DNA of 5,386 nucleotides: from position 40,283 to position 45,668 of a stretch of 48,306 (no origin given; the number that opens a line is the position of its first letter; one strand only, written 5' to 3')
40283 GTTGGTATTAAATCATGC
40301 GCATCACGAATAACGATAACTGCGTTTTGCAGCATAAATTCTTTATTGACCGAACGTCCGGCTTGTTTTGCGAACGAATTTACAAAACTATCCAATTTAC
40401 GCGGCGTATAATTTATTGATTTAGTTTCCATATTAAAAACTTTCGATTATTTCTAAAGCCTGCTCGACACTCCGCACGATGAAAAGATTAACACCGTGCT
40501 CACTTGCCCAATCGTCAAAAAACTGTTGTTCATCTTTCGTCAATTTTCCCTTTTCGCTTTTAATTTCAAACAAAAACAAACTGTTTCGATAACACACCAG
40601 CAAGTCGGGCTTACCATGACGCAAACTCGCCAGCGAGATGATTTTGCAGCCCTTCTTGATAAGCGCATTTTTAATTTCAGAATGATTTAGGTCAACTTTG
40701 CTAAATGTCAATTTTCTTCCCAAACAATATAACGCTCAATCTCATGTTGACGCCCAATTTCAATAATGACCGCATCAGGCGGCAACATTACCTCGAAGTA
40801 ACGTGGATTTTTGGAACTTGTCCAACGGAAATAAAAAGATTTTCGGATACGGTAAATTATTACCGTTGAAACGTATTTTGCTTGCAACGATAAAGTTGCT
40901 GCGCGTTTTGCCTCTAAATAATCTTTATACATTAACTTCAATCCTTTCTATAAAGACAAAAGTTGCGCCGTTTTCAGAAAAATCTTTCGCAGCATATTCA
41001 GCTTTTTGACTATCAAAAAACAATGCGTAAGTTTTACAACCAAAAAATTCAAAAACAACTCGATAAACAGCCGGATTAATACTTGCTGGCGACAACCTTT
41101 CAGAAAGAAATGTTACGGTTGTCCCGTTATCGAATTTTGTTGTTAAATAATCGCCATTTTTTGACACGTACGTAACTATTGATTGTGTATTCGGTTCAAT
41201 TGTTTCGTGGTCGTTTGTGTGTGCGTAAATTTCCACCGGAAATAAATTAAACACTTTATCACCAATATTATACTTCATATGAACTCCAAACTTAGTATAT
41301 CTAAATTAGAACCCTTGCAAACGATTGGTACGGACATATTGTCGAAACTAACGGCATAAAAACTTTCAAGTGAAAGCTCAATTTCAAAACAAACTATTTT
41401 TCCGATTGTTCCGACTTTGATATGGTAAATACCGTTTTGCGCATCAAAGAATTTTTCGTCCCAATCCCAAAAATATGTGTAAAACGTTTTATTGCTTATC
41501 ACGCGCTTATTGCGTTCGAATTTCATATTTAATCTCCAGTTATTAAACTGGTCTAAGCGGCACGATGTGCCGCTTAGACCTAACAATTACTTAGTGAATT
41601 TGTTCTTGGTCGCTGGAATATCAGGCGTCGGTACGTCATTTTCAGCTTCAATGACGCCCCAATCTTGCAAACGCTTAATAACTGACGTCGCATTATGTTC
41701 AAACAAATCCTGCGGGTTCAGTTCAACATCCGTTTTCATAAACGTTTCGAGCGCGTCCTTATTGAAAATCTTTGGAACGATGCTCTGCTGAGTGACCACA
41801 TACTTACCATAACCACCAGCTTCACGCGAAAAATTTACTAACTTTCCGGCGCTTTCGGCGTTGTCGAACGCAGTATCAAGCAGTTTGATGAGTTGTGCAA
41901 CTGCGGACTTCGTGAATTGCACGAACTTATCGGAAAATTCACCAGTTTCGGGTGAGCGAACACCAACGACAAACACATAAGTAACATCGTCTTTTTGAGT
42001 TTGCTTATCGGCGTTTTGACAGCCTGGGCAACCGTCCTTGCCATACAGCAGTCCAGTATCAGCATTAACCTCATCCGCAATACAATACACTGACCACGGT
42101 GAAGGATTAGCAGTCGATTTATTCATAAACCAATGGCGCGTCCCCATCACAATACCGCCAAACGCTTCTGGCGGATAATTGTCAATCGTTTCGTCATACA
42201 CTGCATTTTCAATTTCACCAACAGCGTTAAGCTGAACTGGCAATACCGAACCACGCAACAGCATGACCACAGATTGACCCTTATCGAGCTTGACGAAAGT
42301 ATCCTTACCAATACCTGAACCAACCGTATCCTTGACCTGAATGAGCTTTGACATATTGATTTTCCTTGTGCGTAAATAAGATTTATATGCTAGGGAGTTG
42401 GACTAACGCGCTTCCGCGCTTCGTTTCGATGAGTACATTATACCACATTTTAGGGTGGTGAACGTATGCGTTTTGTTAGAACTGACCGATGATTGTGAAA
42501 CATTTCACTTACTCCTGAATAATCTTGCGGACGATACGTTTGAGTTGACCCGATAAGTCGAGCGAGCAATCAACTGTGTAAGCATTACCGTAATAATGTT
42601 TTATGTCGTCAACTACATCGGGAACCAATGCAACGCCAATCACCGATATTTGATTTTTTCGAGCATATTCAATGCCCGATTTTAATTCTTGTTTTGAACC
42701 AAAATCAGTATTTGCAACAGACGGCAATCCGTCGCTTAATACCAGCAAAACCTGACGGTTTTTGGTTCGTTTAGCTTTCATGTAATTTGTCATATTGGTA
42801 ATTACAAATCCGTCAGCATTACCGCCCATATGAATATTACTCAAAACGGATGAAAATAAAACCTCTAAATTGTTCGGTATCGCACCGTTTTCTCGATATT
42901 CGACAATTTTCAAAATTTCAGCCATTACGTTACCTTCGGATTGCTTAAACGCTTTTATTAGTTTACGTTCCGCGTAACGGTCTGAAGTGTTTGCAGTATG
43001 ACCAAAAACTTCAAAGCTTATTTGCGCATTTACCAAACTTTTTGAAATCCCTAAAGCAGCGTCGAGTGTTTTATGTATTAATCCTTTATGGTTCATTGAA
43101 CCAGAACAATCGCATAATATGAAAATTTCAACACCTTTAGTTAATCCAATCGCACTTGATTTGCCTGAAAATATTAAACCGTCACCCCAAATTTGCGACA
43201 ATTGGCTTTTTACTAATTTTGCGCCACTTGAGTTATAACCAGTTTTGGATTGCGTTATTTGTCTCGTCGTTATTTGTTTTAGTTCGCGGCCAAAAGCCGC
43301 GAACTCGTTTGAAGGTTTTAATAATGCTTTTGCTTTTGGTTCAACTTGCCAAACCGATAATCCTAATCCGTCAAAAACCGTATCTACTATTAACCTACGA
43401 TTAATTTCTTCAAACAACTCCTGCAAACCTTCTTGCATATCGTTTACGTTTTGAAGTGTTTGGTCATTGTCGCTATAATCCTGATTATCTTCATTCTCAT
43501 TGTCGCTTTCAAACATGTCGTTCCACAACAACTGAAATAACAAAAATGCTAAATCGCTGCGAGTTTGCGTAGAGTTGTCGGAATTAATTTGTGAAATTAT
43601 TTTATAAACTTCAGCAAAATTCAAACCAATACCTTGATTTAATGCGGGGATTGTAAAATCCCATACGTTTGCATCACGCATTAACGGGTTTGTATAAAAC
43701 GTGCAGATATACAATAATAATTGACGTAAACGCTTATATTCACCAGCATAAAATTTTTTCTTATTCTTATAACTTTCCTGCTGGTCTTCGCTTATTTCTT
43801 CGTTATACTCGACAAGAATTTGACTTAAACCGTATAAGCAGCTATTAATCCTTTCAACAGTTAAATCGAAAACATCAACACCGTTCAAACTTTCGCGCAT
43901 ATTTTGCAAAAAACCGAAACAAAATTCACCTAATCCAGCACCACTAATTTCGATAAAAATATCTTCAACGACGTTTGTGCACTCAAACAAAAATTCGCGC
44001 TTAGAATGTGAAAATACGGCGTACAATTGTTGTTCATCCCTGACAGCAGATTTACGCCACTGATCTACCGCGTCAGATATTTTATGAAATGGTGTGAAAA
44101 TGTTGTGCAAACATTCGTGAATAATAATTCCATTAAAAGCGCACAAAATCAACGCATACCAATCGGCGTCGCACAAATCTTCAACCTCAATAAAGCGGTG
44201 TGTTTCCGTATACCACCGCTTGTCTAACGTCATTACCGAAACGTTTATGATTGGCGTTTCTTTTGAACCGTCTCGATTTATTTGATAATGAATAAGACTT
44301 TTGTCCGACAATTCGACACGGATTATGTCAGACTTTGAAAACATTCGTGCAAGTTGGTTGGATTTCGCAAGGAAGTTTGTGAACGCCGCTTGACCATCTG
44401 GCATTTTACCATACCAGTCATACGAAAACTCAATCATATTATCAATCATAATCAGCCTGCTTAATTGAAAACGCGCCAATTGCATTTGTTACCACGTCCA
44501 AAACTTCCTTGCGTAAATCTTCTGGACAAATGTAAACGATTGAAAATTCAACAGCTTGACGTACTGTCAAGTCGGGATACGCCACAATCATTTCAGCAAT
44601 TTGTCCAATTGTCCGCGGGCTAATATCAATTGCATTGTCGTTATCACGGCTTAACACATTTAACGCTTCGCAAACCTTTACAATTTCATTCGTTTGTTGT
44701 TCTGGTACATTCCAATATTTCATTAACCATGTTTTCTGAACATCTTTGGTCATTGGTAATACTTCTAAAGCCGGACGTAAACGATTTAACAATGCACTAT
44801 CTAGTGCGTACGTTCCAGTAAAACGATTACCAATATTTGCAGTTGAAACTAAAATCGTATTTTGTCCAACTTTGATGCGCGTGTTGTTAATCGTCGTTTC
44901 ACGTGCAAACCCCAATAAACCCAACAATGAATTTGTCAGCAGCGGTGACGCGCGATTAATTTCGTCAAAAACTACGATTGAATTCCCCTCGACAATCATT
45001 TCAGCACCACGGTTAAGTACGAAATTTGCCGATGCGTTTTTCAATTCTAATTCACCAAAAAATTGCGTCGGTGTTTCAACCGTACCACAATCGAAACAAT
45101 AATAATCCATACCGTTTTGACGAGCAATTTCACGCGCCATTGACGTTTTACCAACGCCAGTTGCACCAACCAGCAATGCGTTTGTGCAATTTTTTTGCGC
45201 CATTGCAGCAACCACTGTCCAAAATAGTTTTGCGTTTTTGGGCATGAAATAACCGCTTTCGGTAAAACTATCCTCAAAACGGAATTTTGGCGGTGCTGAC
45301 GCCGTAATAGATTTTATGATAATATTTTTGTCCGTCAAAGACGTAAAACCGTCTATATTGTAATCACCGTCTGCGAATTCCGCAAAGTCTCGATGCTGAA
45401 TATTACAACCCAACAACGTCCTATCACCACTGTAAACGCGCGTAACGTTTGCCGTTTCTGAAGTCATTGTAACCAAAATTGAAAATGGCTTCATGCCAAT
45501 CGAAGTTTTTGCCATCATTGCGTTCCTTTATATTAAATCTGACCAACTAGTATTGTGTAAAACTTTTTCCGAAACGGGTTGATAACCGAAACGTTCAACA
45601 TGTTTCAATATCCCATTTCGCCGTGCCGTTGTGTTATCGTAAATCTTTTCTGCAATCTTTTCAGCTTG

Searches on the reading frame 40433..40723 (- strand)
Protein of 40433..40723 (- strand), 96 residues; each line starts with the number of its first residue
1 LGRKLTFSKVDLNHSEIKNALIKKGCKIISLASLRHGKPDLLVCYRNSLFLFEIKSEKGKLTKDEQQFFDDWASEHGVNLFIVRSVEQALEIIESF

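Call 64: search_protein_families(library=phrogs, proteins=[window:40433-40723:-], max_evalue=0.01)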
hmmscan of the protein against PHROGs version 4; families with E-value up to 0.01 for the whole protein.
window:40433-40723:- (96 aa): 3 families
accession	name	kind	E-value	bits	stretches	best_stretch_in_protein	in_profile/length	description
phrog_5702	-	DNA, RNA and nucleotide metabolism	1e-12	48.9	1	36-94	5-64/70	Holliday junction resolvase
phrog_93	-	DNA, RNA and nucleotide metabolism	2.7e-09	37.2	1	16-95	360-440/613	endonuclease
phrog_824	-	unknown function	1.6e-06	29.2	1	35-95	111-173/265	-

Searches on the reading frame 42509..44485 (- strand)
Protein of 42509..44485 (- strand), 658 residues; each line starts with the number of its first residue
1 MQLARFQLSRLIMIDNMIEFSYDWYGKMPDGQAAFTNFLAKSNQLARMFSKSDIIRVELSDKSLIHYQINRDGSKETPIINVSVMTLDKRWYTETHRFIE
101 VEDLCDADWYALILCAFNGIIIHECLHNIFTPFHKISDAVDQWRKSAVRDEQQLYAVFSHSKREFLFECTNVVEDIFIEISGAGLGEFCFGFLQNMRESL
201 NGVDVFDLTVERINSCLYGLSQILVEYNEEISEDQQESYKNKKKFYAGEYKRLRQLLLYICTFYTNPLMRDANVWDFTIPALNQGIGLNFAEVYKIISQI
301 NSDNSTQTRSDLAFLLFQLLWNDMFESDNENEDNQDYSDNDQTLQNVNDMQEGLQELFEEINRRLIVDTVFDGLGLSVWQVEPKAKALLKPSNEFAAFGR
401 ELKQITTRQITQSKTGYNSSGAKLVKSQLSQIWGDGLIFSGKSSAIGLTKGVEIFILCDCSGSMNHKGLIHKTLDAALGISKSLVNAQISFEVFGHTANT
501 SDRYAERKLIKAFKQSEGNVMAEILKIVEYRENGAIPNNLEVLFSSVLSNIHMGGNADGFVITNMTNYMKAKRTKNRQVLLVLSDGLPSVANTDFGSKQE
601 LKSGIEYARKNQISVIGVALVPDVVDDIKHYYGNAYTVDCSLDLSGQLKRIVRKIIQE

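Call 36: search_protein_families(library=phrogs, proteins=[window:42509-44485:-], max_evalue=0.001)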
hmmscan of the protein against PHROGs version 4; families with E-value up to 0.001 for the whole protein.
window:42509-44485:- (658 aa): 2 families
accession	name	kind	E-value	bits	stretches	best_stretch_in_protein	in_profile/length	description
phrog_1576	-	unknown function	8.2e-15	55.5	1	449-641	526-712/729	-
phrog_5298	-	moron, auxiliary metabolic gene and host takeover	9.6e-06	25.5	1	433-623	447-615/645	cobalamin biosynthesis protein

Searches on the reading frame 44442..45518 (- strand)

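Call 36: search_protein_families(library=phrogs, proteins=[window:44442-45518:-], max_evalue=0.001)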
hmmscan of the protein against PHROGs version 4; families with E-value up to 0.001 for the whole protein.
window:44442-45518:- (358 aa): 10 families
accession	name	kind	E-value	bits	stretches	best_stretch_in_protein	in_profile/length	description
phrog_249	-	moron, auxiliary metabolic gene and host takeover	1.2e-17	65.3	1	108-310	124-332/380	porphyrin biosynthesis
phrog_168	-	DNA, RNA and nucleotide metabolism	4.3e-09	37.5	1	94-254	27-157/314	clamp loader of DNA polymerase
phrog_16448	-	other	1.2e-08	34.7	1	103-260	441-598/680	ATPase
phrog_27939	-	other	4.2e-08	34.1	1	93-246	18-173/270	ATP-dependent protease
phrog_4871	-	other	9.6e-08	31.9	0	103-134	205-236/764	ATP-dependent protease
phrog_1297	-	other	2.3e-06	27.9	1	107-265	21-180/356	ATPase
phrog_10401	-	other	5.2e-06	26.5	1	91-188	441-528/667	ATPase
phrog_3757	-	unknown function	6.6e-05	23.5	1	108-149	123-164/367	-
phrog_296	-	integration and excision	0.00019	21.3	1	78-140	291-346/626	DNA transposition protein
phrog_29395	-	unknown function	0.00073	19.6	0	115-247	187-344/531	-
